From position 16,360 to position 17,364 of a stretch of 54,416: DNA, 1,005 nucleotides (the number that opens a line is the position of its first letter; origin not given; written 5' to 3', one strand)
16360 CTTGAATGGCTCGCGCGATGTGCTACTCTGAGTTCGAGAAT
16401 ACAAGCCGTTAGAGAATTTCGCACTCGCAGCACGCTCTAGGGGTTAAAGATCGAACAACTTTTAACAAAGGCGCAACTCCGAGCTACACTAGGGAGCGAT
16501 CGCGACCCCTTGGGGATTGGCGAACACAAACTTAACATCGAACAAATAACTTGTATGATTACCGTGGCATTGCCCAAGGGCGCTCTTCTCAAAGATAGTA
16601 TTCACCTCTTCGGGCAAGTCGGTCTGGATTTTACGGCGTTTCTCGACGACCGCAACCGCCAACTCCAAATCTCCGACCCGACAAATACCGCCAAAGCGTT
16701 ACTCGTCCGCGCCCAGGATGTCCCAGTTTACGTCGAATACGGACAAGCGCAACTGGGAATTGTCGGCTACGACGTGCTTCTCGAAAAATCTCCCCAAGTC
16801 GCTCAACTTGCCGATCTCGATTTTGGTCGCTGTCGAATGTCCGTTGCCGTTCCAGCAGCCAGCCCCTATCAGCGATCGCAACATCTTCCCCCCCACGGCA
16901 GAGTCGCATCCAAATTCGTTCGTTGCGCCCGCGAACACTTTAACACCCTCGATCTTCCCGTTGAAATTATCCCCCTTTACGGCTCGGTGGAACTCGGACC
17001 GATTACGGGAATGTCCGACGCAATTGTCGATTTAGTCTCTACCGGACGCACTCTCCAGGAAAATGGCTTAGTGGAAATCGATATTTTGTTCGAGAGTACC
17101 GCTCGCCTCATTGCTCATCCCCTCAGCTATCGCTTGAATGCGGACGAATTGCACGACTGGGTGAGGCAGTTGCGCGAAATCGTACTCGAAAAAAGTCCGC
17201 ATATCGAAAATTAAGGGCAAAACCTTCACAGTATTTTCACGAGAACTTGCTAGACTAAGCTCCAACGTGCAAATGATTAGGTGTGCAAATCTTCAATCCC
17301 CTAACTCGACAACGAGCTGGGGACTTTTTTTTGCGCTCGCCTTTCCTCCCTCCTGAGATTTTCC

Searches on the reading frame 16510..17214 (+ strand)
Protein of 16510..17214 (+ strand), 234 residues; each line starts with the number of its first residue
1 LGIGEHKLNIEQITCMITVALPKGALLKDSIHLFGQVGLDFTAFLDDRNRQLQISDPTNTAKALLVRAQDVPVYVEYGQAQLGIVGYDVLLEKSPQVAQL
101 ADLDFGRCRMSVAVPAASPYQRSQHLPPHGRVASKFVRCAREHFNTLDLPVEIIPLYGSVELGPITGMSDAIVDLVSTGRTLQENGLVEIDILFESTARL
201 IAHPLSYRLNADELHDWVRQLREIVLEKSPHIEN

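Call 18: find_related_loci(query=window:16555-17211:+, collection=genome_contigs, flank=10000)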
Query seq(219 aa) (219 aa) in genome_contigs; peptide patterns used: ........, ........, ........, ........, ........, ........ (x = any residue, [..] = any of these).
600 stretches matched a pattern (row limit reached: there are more); 528 encode a relative of the query (tblastn E <= 1e-3); the best 80 are kept; 80 distinct loci.
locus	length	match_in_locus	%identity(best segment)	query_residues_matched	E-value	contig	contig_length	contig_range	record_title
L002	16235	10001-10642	82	1-214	1e-117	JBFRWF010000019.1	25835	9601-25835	MAG: Xenococcaceae cyanobacterium isolate 08_in_wi_poop_bin.1 08InWiPooB1_c_000000087528, whole genome shotgun sequence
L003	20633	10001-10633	82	1-211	5e-114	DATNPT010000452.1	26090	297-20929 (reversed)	MAG TPA_asm: Chroococcales cyanobacterium isolate SMAG_U16488 k141_2627028, whole genome shotgun sequence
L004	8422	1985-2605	83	1-207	2e-113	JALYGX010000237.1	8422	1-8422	MAG: Cyanobacteriota bacterium isolate GDC bin22 SD1469-71_k127_1455871, whole genome shotgun sequence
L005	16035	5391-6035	80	1-215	4e-113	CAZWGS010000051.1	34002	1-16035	MAG TPA_asm: uncultured bacterium isolate binchicken_co306_1 genome assembly, contig: NODE_106_length_34002_cov_14.80437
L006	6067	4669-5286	83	1-206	1e-112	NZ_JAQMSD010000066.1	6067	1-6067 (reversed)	Spirulina sp. CS-785/01 k141_1969, whole genome shotgun sequence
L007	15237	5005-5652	77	1-216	1e-112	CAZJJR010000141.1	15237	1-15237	MAG TPA_asm: uncultured bacterium isolate SRP290908_co2_197 genome assembly, contig: NODE_5254_length_15237_cov_5.335990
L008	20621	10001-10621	80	1-207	2e-112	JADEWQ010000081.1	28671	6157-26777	Pleurocapsales cyanobacterium LEGE 06147 NODE_196_length_, whole genome shotgun sequence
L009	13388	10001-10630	79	1-210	2e-112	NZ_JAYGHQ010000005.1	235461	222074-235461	Crocosphaera sp. XPORK-15E scaffold5_cov0, whole genome shotgun sequence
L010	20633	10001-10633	79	1-211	4e-112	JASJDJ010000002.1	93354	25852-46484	MAG: Xenococcaceae cyanobacterium MO_188.B32 MO_188.c_54, whole genome shotgun sequence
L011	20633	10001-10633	80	1-211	6e-112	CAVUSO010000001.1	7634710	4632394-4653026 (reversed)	MAG: uncultured cyanobacterium isolate MFD01689.bin.1.35 genome assembly, contig: contig_27210, whole genome shotgun seq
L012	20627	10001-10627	78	1-209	1e-111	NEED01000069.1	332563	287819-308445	Unicellular cyanobacterium SU2 NODE_3_length_332563_cov_81.6268_comp, whole genome shotgun sequence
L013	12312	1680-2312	81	1-211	9e-112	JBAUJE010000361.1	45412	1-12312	MAG: Coleofasciculaceae cyanobacterium isolate MFD12152_ilm_asm_bin12 k127_6198, whole genome shotgun sequence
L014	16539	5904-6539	79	1-212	2e-111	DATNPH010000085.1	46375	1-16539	MAG TPA_asm: Coleofasciculaceae cyanobacterium isolate SMAG_U16476 k141_276460, whole genome shotgun sequence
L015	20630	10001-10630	78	1-210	2e-111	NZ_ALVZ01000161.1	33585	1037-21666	Xenococcus sp. PCC 7305 scaffold_00161, whole genome shotgun sequence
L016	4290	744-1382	79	1-213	3e-112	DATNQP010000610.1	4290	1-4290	MAG TPA_asm: Leptolyngbyaceae cyanobacterium isolate SMAG_U16510 k141_328814, whole genome shotgun sequence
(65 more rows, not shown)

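Call 25: search_protein_families(library=pfam, proteins=[window:16510-17214:+])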
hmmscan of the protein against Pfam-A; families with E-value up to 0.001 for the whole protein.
window:16510-17214:+ (234 aa): 1 family
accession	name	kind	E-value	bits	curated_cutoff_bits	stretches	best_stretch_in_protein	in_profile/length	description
PF01634.23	HisG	-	4.7e-53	179.8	25.5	1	67-222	1-157/158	ATP phosphoribosyltransferase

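Call 67: find_homologous_proteins(query=window:16555-17211:+, max_evalue=1e-90)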
Query seq(219 aa) (219 aa): 1944 proteins with E <= 1e-90 among 5096 candidates; the best 120 are listed.
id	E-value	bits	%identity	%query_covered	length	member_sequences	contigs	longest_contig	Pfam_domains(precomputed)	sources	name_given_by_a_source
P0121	1.0e-139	481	100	100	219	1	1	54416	PF01634.24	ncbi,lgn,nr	ncbi:MAG: ATP phosphoribosyltransferase [Cyanobacteriota bacterium]|nr:ATP phosphoribosyltransferase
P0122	1.5e-112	393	86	97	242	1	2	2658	PF01634.24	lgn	-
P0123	1.4e-110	386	83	96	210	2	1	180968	PF01634.24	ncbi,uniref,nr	ncbi:ATP phosphoribosyltransferase [Oscillatoria sp. FACHB-1406]|uniref:ATP phosphoribosyltransferas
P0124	1.8e-110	386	83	97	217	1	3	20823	PF01634.24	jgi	jgi:ATP phosphoribosyltransferase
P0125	3.6e-110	385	83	97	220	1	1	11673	PF01634.24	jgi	jgi:ATP phosphoribosyltransferase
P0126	7.5e-110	384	83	97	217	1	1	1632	PF01634.24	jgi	jgi:ATP phosphoribosyltransferase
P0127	1.3e-109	383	82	98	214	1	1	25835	PF01634.24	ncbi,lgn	ncbi:MAG: ATP phosphoribosyltransferase [Xenococcaceae cyanobacterium]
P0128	2.4e-109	382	82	97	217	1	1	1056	PF01634.24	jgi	jgi:ATP phosphoribosyltransferase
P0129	3.2e-109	382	83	96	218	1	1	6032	PF01634.24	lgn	-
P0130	5.0e-109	381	84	95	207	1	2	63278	PF01634.24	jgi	jgi:ATP phosphoribosyltransferase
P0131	5.2e-109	381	81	98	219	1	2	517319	PF01634.24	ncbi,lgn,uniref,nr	ncbi:ATP phosphoribosyltransferase [Hydrococcus rivularis NIES-593]|uniref:ATP phosphoribosyltransfe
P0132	5.8e-109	381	83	97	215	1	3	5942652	PF01634.24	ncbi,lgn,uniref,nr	ncbi:ATP phosphoribosyltransferase [Gloeothece citriformis PCC 7424]|uniref:ATP phosphoribosyltransf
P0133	6.3e-109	381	84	93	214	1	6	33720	PF01634.24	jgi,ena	jgi:ATP phosphoribosyltransferase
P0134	7.6e-109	380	81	97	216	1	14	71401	PF01634.24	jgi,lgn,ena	jgi:ATP phosphoribosyltransferase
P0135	1.8e-108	379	84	95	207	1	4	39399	PF01634.24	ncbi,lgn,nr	ncbi:ATP phosphoribosyltransferase [Candidatus Gracilibacteria bacterium]|nr:ATP phosphoribosyltrans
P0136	2.0e-108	379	84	93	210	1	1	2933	PF01634.24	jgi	jgi:ATP phosphoribosyltransferase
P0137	2.4e-108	379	84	93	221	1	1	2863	PF01634.24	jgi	jgi:ATP phosphoribosyltransferase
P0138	3.3e-108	378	84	93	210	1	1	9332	PF01634.24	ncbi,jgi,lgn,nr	ncbi:MAG: ATP phosphoribosyltransferase [Hydrococcus sp. Prado102]|jgi:ATP phosphoribosyltransferase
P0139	3.4e-108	378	82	96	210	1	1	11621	PF01634.24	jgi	jgi:ATP phosphoribosyltransferase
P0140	3.7e-108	378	84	95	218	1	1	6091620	PF01634.24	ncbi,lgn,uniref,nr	ncbi:ATP phosphoribosyltransferase [Gloeothece verrucosa]|uniref:ATP phosphoribosyltransferase n=1 T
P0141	4.3e-108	378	81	98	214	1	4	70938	PF01634.24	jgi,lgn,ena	jgi:ATP phosphoribosyltransferase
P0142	4.9e-108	378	81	99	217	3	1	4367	PF01634.24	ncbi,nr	ncbi:MAG: ATP phosphoribosyltransferase [Coleofasciculus sp. S288]|nr:ATP phosphoribosyltransferase 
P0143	5.7e-108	378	81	98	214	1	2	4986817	PF01634.24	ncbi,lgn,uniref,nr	ncbi:MAG: ATP phosphoribosyltransferase [Hydrococcus sp. C42_A2020_068]|uniref:ATP phosphoribosyltra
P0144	7.3e-108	377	83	93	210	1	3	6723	PF01634.24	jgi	jgi:ATP phosphoribosyltransferase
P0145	8.3e-108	377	83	93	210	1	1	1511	PF01634.24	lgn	-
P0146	1.1e-107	377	82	96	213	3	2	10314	PF01634.24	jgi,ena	jgi:ATP phosphoribosyltransferase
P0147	1.3e-107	376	81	97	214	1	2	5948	PF01634.24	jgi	jgi:ATP phosphoribosyltransferase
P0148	1.3e-107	376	83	95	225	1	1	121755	PF01634.24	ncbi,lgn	-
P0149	2.2e-107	376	83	95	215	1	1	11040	PF01634.24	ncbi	-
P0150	2.3e-107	376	81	96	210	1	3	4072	PF01634.24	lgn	-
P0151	3.0e-107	375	80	97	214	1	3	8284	PF01634.24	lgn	-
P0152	4.8e-107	375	81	97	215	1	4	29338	PF01634.24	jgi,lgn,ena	jgi:ATP phosphoribosyltransferase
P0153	5.2e-107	374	80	98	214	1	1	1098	PF01634.24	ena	-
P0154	5.2e-107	374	80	98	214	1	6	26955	PF01634.24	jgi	jgi:ATP phosphoribosyltransferase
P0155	7.7e-107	374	83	95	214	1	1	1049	PF01634.24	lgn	-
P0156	7.9e-107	374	83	95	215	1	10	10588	PF01634.24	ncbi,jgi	jgi:ATP phosphoribosyltransferase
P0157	8.0e-107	374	81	95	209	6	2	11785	PF01634.24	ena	-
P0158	9.8e-107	374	82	96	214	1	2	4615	PF01634.24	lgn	-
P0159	1.1e-106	373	82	96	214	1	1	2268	PF01634.24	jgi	jgi:ATP phosphoribosyltransferase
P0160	1.3e-106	373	82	96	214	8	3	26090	PF01634.24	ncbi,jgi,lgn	ncbi:MAG TPA: ATP phosphoribosyltransferase [Chroococcales cyanobacterium]|jgi:ATP phosphoribosyltra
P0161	1.3e-106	373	79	96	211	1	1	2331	PF01634.24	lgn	-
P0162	1.4e-106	373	83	95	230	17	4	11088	PF01634.24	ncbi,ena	-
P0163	1.5e-106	373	80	97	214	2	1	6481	PF01634.24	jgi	jgi:ATP phosphoribosyltransferase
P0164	2.6e-106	372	83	94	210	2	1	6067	PF01634.24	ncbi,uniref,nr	ncbi:ATP phosphoribosyltransferase [Spirulina sp. CS-785/01]|uniref:ATP phosphoribosyltransferase n=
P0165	2.8e-106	372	83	95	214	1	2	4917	PF01634.24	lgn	-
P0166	3.0e-106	372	83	95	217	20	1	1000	PF01634.24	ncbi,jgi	jgi:ATP phosphoribosyltransferase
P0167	3.8e-106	372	83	95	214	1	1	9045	PF01634.24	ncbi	ncbi:MAG TPA: ATP phosphoribosyltransferase [Coleofasciculaceae cyanobacterium]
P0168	3.9e-106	372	80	96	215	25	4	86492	PF01634.24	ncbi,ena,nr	ncbi:MAG: ATP phosphoribosyltransferase [Xenococcaceae cyanobacterium MO_188.B29]|nr:ATP phosphoribo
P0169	4.7e-106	371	82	96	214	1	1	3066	PF01634.24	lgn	-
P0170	4.8e-106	371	79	96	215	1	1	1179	PF01634.24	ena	-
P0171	5.0e-106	371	80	95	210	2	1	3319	PF01634.24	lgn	-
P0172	5.5e-106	371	79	98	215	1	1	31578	PF01634.24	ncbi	ncbi:MAG: ATP phosphoribosyltransferase [Microcystaceae cyanobacterium]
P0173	5.6e-106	371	82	95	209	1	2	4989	PF01634.24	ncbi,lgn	-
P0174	5.6e-106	371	82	95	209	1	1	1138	PF01634.24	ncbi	-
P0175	5.9e-106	371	79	97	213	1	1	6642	PF01634.24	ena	-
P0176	6.5e-106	371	82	96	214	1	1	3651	PF01634.24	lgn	-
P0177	7.6e-106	371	83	95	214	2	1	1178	PF01634.24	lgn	-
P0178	7.8e-106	371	82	94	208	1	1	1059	PF01634.24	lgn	-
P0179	7.8e-106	371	82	95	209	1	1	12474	PF01634.24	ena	-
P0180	8.0e-106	371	82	96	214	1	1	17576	PF01634.24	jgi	jgi:ATP phosphoribosyltransferase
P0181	9.1e-106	370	80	97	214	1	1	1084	PF01634.24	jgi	-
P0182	9.7e-106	370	80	95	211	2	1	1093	PF01634.24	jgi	jgi:ATP phosphoribosyltransferase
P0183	9.8e-106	370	81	97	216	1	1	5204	PF01634.24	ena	-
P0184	9.9e-106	370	81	97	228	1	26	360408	PF01634.24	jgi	jgi:ATP phosphoribosyltransferase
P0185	1.1e-105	370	82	97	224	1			PF01634.24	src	-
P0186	1.1e-105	370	81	96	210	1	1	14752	PF01634.24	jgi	jgi:ATP phosphoribosyltransferase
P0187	1.2e-105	370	81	97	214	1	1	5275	PF01634.24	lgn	-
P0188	1.3e-105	370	81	96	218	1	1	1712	PF01634.24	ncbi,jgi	jgi:ATP phosphoribosyltransferase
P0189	1.3e-105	370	81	97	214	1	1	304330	PF01634.24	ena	-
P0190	1.3e-105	370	80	96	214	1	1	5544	PF01634.24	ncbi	ncbi:MAG: ATP phosphoribosyltransferase [Chamaesiphon sp.]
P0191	1.4e-105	370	81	96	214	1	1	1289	PF01634.24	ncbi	-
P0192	1.5e-105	370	79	97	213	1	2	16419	PF01634.24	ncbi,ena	ncbi:MAG: ATP phosphoribosyltransferase [Prochloraceae cyanobacterium]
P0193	1.8e-105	369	81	97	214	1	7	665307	PF01634.24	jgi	jgi:ATP phosphoribosyltransferase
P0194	1.9e-105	369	82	95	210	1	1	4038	PF01634.24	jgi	jgi:ATP phosphoribosyltransferase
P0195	2.0e-105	369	79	97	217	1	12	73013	PF01634.24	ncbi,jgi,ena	jgi:ATP phosphoribosyltransferase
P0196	2.2e-105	369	81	98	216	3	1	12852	PF01634.24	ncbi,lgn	-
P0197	2.4e-105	369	80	95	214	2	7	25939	PF01634.24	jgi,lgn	-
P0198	2.6e-105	369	79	97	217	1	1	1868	PF01634.24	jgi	jgi:ATP phosphoribosyltransferase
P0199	2.7e-105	369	82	95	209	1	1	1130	PF01634.24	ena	-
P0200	2.7e-105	369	82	95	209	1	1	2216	PF01634.24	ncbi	-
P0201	2.7e-105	369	82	95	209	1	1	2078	PF01634.24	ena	-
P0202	2.7e-105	369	79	97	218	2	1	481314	PF01634.24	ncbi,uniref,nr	ncbi:ATP phosphoribosyltransferase [Crocosphaera sp. UHCC 0190]|uniref:ATP phosphoribosyltransferase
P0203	2.9e-105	369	82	95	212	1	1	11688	PF01634.24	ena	-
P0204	3.0e-105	369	78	99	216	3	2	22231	PF01634.24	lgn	-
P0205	3.3e-105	369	82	97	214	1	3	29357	PF01634.24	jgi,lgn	-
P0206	3.4e-105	369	82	95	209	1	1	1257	PF01634.24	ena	-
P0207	3.7e-105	368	79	97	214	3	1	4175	PF01634.24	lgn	-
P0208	3.7e-105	368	82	95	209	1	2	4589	PF01634.24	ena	-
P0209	3.7e-105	368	82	95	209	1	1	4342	PF01634.24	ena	-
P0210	3.7e-105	368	82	95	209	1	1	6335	PF01634.24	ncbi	-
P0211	3.7e-105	368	82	95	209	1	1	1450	PF01634.24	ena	-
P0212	3.7e-105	368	82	95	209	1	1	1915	PF01634.24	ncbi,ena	-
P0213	4.4e-105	368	81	96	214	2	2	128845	PF01634.24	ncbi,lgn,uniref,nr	ncbi:ATP phosphoribosyltransferase [Planktothrix sp. FACHB-1355]|uniref:ATP phosphoribosyltransferas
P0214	4.4e-105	368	80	95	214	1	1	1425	PF01634.24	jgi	jgi:ATP phosphoribosyltransferase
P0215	4.4e-105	368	81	97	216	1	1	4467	PF01634.24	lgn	-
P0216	4.5e-105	368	79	97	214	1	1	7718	PF01634.24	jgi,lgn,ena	jgi:ATP phosphoribosyltransferase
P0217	4.5e-105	368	81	96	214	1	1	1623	PF01634.24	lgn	-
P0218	4.5e-105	368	80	97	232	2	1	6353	PF01634.24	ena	-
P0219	4.7e-105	368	78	97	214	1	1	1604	PF01634.24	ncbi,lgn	ncbi:MAG: ATP phosphoribosyltransferase [Microcystaceae cyanobacterium]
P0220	4.7e-105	368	79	96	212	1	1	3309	PF01634.24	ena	-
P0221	5.1e-105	368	81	96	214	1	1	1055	PF01634.24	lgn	-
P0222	5.3e-105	368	80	96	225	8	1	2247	PF01634.24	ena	-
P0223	5.3e-105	368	81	94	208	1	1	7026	PF01634.24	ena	-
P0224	5.6e-105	368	78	97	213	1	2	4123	PF01634.24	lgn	-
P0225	6.1e-105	368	79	97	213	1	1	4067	PF01634.24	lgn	-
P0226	6.1e-105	368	81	97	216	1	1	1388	PF01634.24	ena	-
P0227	6.3e-105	368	82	97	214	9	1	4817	PF01634.24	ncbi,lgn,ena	-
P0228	6.4e-105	368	81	96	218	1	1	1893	PF01634.24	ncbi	-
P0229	6.5e-105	368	79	96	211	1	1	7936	PF01634.24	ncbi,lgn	-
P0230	7.1e-105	367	81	95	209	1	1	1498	PF01634.24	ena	-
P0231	8.3e-105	367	79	97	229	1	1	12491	PF01634.24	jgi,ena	jgi:ATP phosphoribosyltransferase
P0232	8.6e-105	367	81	96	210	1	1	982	PF01634.24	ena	-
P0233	8.8e-105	367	81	96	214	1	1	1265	PF01634.24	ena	-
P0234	9.0e-105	367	80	95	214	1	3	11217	PF01634.24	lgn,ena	-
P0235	9.0e-105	367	79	96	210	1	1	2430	PF01634.24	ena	-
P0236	9.3e-105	367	81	95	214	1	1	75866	PF01634.24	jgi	jgi:ATP phosphoribosyltransferase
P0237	9.7e-105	367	81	95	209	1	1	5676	PF01634.24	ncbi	-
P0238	1.1e-104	367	80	96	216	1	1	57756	PF01634.24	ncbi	ncbi:MAG: ATP phosphoribosyltransferase [Pleurocapsa sp.]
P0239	1.1e-104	367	78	97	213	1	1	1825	PF01634.24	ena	-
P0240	1.2e-104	367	80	97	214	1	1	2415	PF01634.24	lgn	-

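Call 68: find_encoding_contigs(protein=P0122, flank=10000, max_places=3)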
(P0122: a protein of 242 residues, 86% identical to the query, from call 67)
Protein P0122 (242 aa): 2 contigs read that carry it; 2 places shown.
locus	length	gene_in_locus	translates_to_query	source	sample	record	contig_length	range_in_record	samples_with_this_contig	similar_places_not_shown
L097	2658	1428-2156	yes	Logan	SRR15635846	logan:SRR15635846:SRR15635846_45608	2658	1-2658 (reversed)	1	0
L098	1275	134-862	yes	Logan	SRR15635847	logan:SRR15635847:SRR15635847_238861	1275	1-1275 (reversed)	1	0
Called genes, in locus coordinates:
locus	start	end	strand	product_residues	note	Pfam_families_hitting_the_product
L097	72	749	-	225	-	PF00072:Response_reg, PF00486:Trans_reg_C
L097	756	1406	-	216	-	PF02798:GST_N, PF13409:GST_N_2, PF13417:GST_N_3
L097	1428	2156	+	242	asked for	PF01634:HisG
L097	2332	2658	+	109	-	?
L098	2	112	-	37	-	?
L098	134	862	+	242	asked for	PF01634:HisG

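Call 69: find_encoding_contigs(protein=P0123, flank=10000, max_places=2)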
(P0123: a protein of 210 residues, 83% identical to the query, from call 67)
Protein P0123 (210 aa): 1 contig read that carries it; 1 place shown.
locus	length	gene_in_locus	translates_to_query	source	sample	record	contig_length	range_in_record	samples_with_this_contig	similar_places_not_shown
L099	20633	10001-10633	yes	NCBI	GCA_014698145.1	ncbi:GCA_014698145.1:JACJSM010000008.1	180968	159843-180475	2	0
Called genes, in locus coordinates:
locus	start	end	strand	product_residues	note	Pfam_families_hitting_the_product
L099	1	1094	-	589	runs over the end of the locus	PF00069:Pkinase, PF01636:APH (faint), PF07714:PK_Tyr_Ser-Thr, PF16734:Pilin_GH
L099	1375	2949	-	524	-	PF00069:Pkinase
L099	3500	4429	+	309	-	PF07719:TPR_2 (faint), PF13371:TPR_9 (faint), PF13431:TPR_17 (faint), PF13432:TPR_16 (weak), PF13181:TPR_8 (faint), PF13414:TPR_11 (weak), PF00515:TPR_1 (weak), PF13424:TPR_12 (weak)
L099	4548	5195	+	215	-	PF02190:LON_substr_bdg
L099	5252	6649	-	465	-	PF14233:DUF4335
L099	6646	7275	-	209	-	PF11237:DUF3038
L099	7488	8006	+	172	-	PF00156:Pribosyltran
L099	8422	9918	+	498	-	-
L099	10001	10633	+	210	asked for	PF01634:HisG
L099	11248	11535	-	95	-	PF13319:DUF4090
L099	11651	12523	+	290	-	PF16734:Pilin_GH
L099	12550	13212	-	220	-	PF01596:Methyltransf_3, PF13847:Methyltransf_31 (weak), PF13578:Methyltransf_24, PF13649:Methyltransf_25 (weak)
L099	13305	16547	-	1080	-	PF05406:WGR, PF13646:HEAT_2 (faint)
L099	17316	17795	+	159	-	PF00011:HSP20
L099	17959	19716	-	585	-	PF03109:ABC1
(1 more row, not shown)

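Call 86: find_encoding_contigs(protein=P0124, flank=6000, max_places=3)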
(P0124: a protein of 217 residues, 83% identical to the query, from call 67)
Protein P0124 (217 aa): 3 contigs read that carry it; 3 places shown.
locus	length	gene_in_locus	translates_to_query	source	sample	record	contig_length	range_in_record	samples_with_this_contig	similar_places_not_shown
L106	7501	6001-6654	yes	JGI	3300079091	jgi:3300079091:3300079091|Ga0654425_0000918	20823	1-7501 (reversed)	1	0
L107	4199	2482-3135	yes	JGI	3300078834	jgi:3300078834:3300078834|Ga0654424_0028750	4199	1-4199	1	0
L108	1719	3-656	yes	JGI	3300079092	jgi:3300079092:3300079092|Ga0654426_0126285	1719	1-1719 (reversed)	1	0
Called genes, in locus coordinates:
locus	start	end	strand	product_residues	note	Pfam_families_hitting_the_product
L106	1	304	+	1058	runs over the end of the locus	PF00873:ACR_tran, PF02355:SecD_SecF_C (faint), PF03176:MMPL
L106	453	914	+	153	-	PF00588:SpoU_methylase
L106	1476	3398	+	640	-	PF01476:LysM, PF01551:Peptidase_M23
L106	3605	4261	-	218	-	PF10063:DUF2301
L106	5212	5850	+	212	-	PF02698:DUF218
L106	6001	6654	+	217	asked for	PF01634:HisG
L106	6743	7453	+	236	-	PF00990:GGDEF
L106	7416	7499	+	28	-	?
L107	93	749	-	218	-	PF10063:DUF2301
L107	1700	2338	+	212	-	PF02698:DUF218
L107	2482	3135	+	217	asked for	PF01634:HisG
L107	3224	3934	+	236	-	PF00990:GGDEF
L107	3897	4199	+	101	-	?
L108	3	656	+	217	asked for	PF01634:HisG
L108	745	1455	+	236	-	PF00990:GGDEF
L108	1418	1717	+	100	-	?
